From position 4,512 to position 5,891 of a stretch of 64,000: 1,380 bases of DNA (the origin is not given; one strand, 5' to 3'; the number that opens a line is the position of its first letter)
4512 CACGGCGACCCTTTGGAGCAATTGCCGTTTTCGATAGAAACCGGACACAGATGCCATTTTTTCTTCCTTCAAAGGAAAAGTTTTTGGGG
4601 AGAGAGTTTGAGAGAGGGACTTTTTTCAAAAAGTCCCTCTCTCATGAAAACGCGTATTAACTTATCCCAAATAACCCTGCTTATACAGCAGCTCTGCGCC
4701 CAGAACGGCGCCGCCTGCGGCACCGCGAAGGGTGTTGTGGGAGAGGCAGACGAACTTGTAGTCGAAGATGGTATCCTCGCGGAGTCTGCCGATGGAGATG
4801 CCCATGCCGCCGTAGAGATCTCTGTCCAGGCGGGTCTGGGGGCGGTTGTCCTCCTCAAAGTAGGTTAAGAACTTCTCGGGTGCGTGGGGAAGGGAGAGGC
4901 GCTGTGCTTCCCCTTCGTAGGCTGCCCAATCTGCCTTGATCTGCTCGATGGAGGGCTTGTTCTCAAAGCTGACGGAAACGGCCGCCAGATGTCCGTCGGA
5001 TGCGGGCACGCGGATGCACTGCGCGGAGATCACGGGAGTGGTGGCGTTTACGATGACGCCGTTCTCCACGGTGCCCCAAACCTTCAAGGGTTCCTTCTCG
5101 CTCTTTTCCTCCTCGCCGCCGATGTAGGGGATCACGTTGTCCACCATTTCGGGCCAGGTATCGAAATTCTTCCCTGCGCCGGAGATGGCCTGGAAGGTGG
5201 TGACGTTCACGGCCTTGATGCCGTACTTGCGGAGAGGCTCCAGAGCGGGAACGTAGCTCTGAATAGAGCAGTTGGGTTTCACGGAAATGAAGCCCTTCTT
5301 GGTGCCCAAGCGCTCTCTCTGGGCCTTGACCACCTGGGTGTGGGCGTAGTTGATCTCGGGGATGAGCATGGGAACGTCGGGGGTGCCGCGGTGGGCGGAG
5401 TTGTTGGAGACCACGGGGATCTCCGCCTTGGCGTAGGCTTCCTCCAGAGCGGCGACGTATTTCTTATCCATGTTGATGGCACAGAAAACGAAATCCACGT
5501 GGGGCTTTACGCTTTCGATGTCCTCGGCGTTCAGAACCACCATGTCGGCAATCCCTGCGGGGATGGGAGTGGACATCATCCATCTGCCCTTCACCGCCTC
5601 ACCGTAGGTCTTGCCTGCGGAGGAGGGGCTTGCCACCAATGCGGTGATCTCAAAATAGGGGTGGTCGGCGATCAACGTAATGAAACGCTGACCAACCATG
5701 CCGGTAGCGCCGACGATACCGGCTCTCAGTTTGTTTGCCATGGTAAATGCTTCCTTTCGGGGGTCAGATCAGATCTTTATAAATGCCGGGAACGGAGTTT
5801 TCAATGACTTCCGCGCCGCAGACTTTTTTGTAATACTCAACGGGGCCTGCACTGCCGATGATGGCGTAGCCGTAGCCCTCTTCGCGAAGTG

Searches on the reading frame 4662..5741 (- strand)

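Call 71: search_protein_families(library=pfam, proteins=[window:4662-5741:-], max_evalue=0.00001)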
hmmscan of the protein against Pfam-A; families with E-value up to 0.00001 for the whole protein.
window:4662-5741:- (359 aa): 2 families
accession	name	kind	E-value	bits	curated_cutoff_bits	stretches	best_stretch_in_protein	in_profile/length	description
PF02774.23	Semialdhyde_dhC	-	2.1e-31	109.9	26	1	167-338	1-183/184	Semialdehyde dehydrogenase, dimerisation domain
PF01118.30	Semialdhyde_dh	-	6.6e-27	94.7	26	1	6-135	1-118/121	Semialdehyde dehydrogenase, NAD binding domain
